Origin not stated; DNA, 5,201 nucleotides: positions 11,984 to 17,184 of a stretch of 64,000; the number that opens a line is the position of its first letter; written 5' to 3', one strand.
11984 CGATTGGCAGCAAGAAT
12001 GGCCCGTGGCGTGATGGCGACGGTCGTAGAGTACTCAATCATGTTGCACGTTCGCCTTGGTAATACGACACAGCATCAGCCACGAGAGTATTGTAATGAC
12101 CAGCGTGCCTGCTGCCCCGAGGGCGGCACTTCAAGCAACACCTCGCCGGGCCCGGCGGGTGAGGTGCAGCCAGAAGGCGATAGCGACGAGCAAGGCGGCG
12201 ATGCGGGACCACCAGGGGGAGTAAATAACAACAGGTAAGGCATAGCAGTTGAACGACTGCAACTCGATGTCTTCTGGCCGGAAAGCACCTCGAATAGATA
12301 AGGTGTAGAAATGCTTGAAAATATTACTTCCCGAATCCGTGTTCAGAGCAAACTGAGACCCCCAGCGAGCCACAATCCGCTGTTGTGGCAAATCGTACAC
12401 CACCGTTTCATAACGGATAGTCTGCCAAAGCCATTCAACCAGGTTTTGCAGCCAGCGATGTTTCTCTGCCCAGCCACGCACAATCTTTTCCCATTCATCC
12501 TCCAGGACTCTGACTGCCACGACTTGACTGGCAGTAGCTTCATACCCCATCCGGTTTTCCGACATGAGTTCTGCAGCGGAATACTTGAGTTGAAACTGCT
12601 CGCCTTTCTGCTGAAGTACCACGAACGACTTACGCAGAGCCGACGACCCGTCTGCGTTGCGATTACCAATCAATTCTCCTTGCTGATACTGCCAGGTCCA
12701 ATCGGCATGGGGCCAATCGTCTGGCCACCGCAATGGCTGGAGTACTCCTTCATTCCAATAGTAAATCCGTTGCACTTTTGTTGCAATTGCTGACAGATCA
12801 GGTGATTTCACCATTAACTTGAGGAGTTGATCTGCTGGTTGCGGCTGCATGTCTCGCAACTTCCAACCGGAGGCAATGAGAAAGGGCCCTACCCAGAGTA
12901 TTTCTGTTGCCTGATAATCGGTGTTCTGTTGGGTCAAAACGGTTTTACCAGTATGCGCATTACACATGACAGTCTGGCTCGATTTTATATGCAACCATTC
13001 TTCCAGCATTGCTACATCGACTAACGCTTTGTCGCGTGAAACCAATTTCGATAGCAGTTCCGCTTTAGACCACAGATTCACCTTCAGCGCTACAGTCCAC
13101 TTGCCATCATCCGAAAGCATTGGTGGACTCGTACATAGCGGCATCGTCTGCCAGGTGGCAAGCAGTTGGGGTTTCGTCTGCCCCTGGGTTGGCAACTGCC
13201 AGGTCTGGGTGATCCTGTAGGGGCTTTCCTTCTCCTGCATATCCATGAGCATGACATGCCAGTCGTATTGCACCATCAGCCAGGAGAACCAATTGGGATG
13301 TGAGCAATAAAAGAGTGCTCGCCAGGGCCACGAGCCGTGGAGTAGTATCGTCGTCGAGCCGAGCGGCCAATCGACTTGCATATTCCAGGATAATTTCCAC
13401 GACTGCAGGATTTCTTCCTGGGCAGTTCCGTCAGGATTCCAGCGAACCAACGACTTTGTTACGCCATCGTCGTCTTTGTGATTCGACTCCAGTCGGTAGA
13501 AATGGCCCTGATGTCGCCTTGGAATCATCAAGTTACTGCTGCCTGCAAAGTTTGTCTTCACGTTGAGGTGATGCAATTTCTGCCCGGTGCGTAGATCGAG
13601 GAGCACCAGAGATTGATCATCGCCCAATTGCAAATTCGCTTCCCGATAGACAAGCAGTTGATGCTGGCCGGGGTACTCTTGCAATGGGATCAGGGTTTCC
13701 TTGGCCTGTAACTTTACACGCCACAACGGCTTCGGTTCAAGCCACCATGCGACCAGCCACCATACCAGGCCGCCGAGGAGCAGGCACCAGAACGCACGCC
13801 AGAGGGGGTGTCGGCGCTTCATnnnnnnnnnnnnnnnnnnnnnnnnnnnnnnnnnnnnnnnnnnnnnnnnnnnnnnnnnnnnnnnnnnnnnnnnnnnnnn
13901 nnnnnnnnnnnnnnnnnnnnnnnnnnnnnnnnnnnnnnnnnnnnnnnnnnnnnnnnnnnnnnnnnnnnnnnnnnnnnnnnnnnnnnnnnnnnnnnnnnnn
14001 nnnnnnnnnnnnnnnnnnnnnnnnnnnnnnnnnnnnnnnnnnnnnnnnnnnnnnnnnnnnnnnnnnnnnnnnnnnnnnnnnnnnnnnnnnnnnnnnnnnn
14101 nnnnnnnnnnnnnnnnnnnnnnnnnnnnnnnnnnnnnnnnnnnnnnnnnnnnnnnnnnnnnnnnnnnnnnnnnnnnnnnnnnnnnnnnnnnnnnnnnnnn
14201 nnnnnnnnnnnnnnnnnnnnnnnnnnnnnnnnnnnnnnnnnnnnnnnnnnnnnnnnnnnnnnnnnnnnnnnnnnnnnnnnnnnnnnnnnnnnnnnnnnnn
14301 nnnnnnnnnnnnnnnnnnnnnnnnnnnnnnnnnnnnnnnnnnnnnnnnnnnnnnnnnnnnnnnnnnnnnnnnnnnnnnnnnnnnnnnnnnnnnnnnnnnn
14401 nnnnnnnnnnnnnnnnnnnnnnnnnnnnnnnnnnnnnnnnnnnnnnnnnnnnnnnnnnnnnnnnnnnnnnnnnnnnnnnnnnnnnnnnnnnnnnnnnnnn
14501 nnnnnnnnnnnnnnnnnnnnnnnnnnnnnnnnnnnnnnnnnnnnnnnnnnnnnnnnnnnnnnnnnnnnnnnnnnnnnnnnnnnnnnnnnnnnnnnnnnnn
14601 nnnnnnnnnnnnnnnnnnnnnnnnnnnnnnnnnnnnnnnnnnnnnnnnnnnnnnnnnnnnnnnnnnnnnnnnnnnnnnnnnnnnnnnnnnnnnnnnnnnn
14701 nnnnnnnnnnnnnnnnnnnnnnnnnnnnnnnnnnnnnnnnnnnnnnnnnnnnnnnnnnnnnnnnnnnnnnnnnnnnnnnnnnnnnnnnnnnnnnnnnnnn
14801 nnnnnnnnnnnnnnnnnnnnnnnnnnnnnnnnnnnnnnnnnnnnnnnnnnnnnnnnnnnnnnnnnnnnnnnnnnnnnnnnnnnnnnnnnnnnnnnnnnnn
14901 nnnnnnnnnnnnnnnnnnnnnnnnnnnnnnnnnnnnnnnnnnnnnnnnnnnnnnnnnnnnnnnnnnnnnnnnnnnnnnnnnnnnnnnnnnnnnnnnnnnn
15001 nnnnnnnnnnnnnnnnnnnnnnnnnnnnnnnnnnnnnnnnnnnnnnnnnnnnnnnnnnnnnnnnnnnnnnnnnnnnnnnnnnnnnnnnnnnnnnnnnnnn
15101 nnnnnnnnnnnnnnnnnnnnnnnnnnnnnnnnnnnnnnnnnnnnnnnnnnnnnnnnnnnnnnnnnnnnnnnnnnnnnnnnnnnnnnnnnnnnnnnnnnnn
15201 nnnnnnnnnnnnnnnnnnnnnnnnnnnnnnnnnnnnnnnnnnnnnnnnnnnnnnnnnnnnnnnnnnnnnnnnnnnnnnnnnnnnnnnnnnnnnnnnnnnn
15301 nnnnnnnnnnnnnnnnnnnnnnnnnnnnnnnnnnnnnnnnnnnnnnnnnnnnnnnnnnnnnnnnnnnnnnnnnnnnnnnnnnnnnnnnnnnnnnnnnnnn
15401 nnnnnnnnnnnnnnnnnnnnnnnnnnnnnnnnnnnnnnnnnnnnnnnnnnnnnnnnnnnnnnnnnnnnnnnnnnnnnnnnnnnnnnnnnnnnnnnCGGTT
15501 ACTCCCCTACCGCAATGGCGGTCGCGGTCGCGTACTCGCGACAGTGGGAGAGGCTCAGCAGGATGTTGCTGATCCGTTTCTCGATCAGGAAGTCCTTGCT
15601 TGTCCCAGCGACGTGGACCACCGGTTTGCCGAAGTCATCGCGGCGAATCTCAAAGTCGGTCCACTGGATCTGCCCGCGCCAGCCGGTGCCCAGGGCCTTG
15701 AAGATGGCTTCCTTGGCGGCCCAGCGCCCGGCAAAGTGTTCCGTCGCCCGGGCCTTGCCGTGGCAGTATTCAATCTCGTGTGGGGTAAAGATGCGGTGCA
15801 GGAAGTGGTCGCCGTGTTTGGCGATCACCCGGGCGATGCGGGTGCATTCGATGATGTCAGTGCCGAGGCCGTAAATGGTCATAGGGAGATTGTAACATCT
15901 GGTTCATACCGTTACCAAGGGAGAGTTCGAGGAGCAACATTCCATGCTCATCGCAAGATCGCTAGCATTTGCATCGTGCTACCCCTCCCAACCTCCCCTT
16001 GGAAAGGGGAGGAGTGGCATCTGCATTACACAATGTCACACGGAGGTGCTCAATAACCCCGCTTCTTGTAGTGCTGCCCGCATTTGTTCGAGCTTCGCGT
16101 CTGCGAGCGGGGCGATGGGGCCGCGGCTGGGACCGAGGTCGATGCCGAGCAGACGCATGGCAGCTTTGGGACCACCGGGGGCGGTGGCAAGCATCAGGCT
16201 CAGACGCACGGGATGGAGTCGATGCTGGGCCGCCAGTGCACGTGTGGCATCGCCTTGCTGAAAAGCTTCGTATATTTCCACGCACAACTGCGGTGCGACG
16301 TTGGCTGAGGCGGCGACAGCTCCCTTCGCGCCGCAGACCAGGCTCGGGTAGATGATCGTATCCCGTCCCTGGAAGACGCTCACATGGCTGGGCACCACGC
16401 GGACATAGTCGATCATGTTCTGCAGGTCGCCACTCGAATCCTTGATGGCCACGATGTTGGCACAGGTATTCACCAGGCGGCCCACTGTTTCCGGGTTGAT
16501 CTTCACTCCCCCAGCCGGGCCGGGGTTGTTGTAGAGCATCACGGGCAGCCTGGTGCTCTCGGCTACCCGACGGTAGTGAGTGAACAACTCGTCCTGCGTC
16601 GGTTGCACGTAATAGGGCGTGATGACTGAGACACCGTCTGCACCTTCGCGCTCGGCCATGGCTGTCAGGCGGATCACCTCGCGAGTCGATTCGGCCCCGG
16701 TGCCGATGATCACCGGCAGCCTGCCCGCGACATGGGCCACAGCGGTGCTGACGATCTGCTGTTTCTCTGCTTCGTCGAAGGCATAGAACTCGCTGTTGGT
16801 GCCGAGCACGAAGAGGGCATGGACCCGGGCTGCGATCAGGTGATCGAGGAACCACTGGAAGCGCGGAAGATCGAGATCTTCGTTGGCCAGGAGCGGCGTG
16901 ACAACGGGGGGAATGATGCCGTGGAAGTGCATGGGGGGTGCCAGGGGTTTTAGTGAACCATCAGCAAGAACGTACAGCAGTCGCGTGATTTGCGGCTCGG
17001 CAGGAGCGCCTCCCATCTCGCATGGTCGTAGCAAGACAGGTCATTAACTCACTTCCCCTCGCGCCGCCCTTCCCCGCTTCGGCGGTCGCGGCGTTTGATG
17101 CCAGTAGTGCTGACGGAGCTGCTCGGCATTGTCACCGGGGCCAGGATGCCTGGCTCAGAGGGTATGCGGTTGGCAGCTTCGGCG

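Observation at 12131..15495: Tandem, translationally coupled paralogs with conserved N- and C-terminal membrane anchors, apparently in an operon with acpS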

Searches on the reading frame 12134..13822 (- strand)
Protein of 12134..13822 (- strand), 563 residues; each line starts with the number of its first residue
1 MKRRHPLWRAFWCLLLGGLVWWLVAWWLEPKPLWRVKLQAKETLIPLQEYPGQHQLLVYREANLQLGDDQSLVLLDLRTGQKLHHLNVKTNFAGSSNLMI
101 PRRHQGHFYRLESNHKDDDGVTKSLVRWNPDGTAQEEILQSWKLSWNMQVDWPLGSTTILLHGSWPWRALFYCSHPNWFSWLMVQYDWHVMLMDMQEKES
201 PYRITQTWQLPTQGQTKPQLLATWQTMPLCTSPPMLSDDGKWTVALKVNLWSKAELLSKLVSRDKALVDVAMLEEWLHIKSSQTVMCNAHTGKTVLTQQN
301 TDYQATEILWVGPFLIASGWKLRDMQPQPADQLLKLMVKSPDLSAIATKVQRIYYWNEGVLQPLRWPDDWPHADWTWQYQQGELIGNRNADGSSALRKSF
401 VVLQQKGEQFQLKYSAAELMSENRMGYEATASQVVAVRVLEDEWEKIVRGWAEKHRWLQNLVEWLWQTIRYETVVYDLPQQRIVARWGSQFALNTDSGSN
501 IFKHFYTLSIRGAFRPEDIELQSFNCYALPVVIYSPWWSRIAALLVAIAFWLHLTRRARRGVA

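Call 6: search_protein_families(library=pfam, proteins=[window:12134-13822:-], max_evalue=1)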
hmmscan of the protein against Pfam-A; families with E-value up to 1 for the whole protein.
window:12134-13822:- (563 aa): 1 family
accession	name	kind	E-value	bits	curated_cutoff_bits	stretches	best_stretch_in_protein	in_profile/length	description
PF09085.16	Adhes-Ig_like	-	0.79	10.3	25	0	196-229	62-96/110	Adhesion molecule, immunoglobulin-like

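Call 7: search_protein_families(library=ncbifam, proteins=[window:12134-13822:-], max_evalue=1)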
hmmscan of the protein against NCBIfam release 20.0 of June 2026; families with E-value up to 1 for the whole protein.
window:12134-13822:- (563 aa): 0 families

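Call 12: find_homologous_proteins(query=window:12134-13822:-)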
Query window:12134-13822:- (563 aa): 3 proteins with E <= 0.001 among 5817 candidates.
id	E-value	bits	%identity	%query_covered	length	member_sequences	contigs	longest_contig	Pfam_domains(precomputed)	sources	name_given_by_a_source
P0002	4.6e-214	730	98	57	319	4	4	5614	-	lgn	-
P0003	1.0e-101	359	38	99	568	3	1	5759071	-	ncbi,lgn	ncbi:MAG: hypothetical protein U0796_00890 [Gemmatales bacterium]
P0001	8.3e-41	158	27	100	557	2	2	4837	-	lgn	-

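Call 13: find_encoding_contigs(protein=P0003, flank=10000)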
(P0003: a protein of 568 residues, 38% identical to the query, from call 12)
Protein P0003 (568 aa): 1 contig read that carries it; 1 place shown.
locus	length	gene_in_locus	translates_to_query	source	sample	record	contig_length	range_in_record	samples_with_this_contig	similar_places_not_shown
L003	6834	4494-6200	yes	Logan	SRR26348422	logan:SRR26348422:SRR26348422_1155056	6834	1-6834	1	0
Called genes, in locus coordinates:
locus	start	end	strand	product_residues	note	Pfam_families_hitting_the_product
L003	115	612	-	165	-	-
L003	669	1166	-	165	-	PF02542:YgbB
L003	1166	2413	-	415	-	PF12256:TcdB_toxin_midN (faint), PF13517:FG-GAP_3, PF01839:FG-GAP (weak)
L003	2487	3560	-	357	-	PF07963:N_methyl (weak), PF07596:SBP_bac_10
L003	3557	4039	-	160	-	-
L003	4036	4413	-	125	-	-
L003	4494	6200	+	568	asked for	-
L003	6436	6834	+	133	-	?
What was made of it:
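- B's closest relative, P0003, stands alone in another context (call 13).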

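Call 14: find_encoding_contigs(protein=P0002, flank=10000)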
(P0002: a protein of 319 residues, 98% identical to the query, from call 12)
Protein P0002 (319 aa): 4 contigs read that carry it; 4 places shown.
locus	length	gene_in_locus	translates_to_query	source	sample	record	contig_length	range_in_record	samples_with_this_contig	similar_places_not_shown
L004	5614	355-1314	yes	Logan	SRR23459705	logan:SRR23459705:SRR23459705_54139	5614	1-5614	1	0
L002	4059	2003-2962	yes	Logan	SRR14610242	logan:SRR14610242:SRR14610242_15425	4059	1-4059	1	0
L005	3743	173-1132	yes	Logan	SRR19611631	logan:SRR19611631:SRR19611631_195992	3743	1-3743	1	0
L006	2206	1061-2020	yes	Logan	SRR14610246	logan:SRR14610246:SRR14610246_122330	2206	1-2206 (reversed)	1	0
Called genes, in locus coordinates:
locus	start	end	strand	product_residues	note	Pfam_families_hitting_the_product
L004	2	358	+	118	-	?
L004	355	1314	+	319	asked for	-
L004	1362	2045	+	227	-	-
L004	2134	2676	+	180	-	-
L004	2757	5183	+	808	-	PF13174:TPR_6 (faint), PF13424:TPR_12 (faint), PF00515:TPR_1 (faint), PF07719:TPR_2 (faint), PF13181:TPR_8 (faint), PF13428:TPR_14 (faint), PF13432:TPR_16 (faint), PF14559:TPR_19 (faint), +1 more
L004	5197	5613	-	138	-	?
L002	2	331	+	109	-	?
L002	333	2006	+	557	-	-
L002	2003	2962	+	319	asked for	-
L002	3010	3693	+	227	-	-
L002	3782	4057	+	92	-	?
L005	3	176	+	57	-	?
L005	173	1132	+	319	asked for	-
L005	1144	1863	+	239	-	-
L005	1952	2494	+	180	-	-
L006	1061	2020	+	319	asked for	-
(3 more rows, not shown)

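Call 35: find_related_loci(query=A4, collection=genome_contigs, flank=8000)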
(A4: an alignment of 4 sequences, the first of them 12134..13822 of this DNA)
Query A4 (563 aa) in genome_contigs; peptide patterns used: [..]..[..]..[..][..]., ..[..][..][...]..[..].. (x = any residue, [..] = any of these).
46 stretches matched a pattern, but none encodes a relative of the query by tblastn (E <= 1e-3).

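Call 63: find_related_loci(query=A4, collection=metagenome_contigs, flank=8000)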
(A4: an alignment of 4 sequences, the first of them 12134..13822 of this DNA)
Query A4 (563 aa) in metagenome_contigs; peptide patterns used: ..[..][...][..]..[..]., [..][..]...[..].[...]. (x = any residue, [..] = any of these).
411 stretches matched a pattern; 1 encode a relative of the query (tblastn E <= 1e-3); 1 distinct loci.
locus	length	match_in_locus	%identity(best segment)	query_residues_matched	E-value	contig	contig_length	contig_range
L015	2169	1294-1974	29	2-224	5e-21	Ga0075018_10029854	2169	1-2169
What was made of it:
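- Tried and rejected: metagenome_contigs scan: one short partial locus only (call 63).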

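Call 79: search_protein_families(library=padloc, proteins=[window:12134-13822:-], max_evalue=0.01)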
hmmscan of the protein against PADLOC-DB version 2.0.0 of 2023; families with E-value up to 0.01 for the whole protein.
window:12134-13822:- (563 aa): 0 families

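Call 86: predict_structure(alignment_id=A5)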
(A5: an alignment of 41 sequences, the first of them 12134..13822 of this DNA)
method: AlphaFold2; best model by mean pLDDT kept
length: 563 residues; sequences in the alignment: 41
mean_pLDDT: 88.5   pTM: 0.86
mean pLDDT of the five models: 88.5, 86.6, 86.7, 85.9, 85.8
residues with pLDDT >= 90: 363; 70-90: 153; 50-70: 44; < 50: 3
segments of 3 or more residues with pLDDT < 50: none
pLDDT, mean of each block of 10 residues (from residue 1): 74 97 95 95 92 95 81 97 94 72 95 84 94 93 84 94 80 79 71 54 91 95 89 91 92 90 96 91 95 96 93 95 96 95 91 94 93 90 88 69 96 83 72 89 85 93 85 93 93 71 92 81 95 91 98 93 83
secondary structure, 60 per line:
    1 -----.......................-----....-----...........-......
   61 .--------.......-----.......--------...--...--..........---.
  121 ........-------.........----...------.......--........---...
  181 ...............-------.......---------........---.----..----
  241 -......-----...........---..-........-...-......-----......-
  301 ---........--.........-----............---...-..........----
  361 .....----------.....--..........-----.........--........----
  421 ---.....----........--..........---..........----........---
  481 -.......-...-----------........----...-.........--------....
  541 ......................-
elements in order: H6-28 E34-37 E43-50 E55-61 E70-76 E82-88 E102-104 E107-116 E120-128 E136-144 E149-151 E158-164 H167-174 H178-195 E203-209 E219-226 E242-247 H253-263 H270-277 E283-288 E294-299 E304-311 E314-322 H330-339 E347-356 E361-365 E376-380 E383-389 E398-406 E409-416 E424-428 E433-440 H443-452 H456-465 E470-477 E482-488 E490-492 E504-511 E520-528 H537-562
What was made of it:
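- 13739..13807 (-): B TM1 (residues 6-28). Call 86.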

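Call 89: fold_search(model_id=the predicted structure, library=pdb)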
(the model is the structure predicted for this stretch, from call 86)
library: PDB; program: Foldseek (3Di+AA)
matches with E <= 10: 1228; with E <= 0.001: 440
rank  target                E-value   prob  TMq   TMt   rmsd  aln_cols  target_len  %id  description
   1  9mgg_B                1.6e-08  1.00  0.36  0.52   7.6       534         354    9  beta-barrel assembly machine from Escherichia coli in a late state of substrate assembly (released 2025-12-17)
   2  7nri_B                1.8e-08  1.00  0.35  0.48   9.4       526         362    9  Structure of the darobactin-bound E. coli BAM complex (BamABCDE) (released 2021-04-21)
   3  9p1u_B                3.0e-08  1.00  0.34  0.50   8.6       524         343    9  beta-barrel assembly machine from Escherichia coli in an late state of LptD assembly (released 2026-03-11)
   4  6y7o_A                4.1e-08  1.00  0.35  0.54   7.9       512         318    8  The complex between the eight-bladed symmetrical designer protein Tako8 and the silicotungstic acid Keggin (STA) (released 2020-12-16)
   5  4xga_A                5.6e-08  1.00  0.35  0.51   8.3       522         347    9  Crystal structure of BamB and BamA P3-5 complex from E.coli (released 2016-01-20)
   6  5o3x_B                7.6e-08  1.00  0.33  0.28  12.7       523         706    8  Structural characterization of the fast and promiscuous macrocyclase from plant - apo PCY1 (released 2018-02-07)
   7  3ddu                  8.9e-08  1.00  0.26  0.22  18.7       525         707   11  Prolyl Oligopeptidase with GSK552 (released 2008-08-19)
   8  8orr                  9.9e-08  1.00  0.36  0.53   8.3       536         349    9  Outer membrane protein assembly factor BamB from Klebsiella pneumoniae (released 2024-04-24)
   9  5o3w_B                9.9e-08  1.00  0.34  0.28  13.2       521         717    8  Structural characterization of the fast and promiscuous macrocyclase from plant - PCY1-S562A bound to Presegetalin A1 (released 2018-02-07)
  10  6g6m                  1.0e-07  1.00  0.39  0.61   6.9       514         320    9  Crystal structure of the computationally designed Tako8 protein in P42212 (released 2018-11-28)
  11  8adg_B                1.1e-07  1.00  0.36  0.51   8.6       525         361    9  Cryo-EM structure of Darobactin 22 bound BAM complex (released 2023-01-11)
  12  9n74_LQ               1.3e-07  1.00  0.16  0.12  22.6       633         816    8  SSU processome maturation and disassembly, State H (released 2025-10-29)
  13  5o3x_A                1.5e-07  1.00  0.33  0.28  12.5       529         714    8  Structural characterization of the fast and promiscuous macrocyclase from plant - apo PCY1 (released 2018-02-07)
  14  2ovq_B                1.6e-07  1.00  0.32  0.38   8.5       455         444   10  Structure of the Skp1-Fbw7-CyclinEdegC complex (released 2007-04-24)
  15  5o3w_D                1.8e-07  1.00  0.38  0.32  15.7       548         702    9  Structural characterization of the fast and promiscuous macrocyclase from plant - PCY1-S562A bound to Presegetalin A1 (released 2018-02-07)
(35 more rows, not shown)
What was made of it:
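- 12131..13822 (-): Paralog B, 563 aa, with the same architecture as A. The best Foldseek hits are BamB and the designed 8-bladed Tako8 (call 89).
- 12239..13723 (-): B ectodomain (residues 34-528): 8-bladed beta-propeller. Calls 86, 89.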

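Call 99: find_related_loci(query=A4, collection=viral_contigs, flank=5000)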
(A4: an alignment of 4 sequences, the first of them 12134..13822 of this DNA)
Query A4 (563 aa) in viral_contigs; peptide patterns used: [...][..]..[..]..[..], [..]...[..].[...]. (x = any residue, [..] = any of these).
50 stretches matched a pattern, but none encodes a relative of the query by tblastn (E <= 1e-3).
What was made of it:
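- No relative was found in viral contigs (call 99). dN/dS stays below 1 and rests on only 33 and 20 substitutions.
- Tried and rejected: viral_contigs scan: nothing (call 99).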

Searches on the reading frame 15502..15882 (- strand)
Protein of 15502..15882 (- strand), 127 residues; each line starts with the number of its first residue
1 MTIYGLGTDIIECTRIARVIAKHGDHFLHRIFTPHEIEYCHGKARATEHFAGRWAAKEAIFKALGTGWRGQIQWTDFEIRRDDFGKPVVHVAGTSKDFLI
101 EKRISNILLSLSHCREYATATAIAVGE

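Call 6: search_protein_families(library=pfam, proteins=[window:15502-15882:-], max_evalue=1)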
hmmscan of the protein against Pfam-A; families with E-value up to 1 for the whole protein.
window:15502-15882:- (127 aa): 4 families
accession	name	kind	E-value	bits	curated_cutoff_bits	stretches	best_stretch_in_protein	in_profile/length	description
PF01648.25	ACPS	-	1.4e-21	77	25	1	5-121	1-110/111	4'-phosphopantetheinyl transferase superfamily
PF17837.6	4PPT_N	-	0.0032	17.9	27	1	43-60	11-28/68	4'-phosphopantetheinyl transferase N-terminal domain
PF10686.14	YAcAr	-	0.016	15.5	28.2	1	25-58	22-52/66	YspA, cpYpsA-related SLOG family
PF22624.1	AASDHPPT_N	-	0.13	12.9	27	1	71-120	53-95/100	4'-phosphopantetheinyl transferase, N-terminal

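Call 7: search_protein_families(library=ncbifam, proteins=[window:15502-15882:-], max_evalue=1)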
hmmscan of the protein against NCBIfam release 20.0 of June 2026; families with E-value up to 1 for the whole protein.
window:15502-15882:- (127 aa): 12 families
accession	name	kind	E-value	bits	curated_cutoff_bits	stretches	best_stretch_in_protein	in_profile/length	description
NF011254.0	PRK14660.1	equivalog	3.1e-39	133.8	195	1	3-123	2-122/125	holo-[acyl-carrier-protein] synthase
NF011250.0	PRK14656.1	equivalog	5.8e-36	123.4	175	1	3-123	2-122/126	holo-[acyl-carrier-protein] synthase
TIGR00516.1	acpS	equivalog_domain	2.7e-28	98.7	59.8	1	3-123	2-119/125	holo-ACP synthase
TIGR00556.1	pantethn_trn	domain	4.3e-28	98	45.35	1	3-123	2-124/128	phosphopantetheine--protein transferase domain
NF011257.0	PRK14663.1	equivalog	4.9e-26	91.1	186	1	6-123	3-116/123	holo-[acyl-carrier-protein] synthase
NF011251.0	PRK14657.1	equivalog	5.7e-25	87.7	165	1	3-123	2-120/123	holo-[acyl-carrier-protein] synthase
NF011253.0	PRK14659.1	equivalog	7.2e-24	84.7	156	1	3-123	2-118/123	holo-[acyl-carrier-protein] synthase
NF000832.0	PRK00070.3-2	equivalog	7.1e-23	81.2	107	1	3-124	2-114/116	holo-ACP synthase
NF000831.0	PRK00070.3-1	equivalog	2.5e-20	72.7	124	1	1-123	1-126/130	holo-ACP synthase AcpS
NF011256.0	PRK14662.1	equivalog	3.7e-20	72.5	150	1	3-123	2-116/123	4'-phosphopantetheinyl transferase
NF011255.0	PRK14661.1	equivalog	2.9e-12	46.8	209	1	3-115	2-99/169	holo-[acyl-carrier-protein] synthase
NF000835.0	PRK00070.4-1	equivalog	1.2e-08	35.2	128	1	3-82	2-80/115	holo-ACP synthase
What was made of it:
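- Checked: All features are on the minus strand. acpS is 15499..15882 (PF01648 E 1.4e-21, TIGR00516 above cut-off; calls 6, 7).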

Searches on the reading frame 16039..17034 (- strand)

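Call 78: search_protein_families(library=pfam, proteins=[window:16039-17034:-], max_evalue=0.001)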
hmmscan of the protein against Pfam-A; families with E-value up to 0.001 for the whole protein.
window:16039-17034:- (332 aa): 1 family
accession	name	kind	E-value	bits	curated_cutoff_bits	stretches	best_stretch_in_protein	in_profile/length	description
PF00701.28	DHDPS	-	2.9e-73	246.6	22.1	1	37-324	2-288/289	Dihydrodipicolinate synthetase family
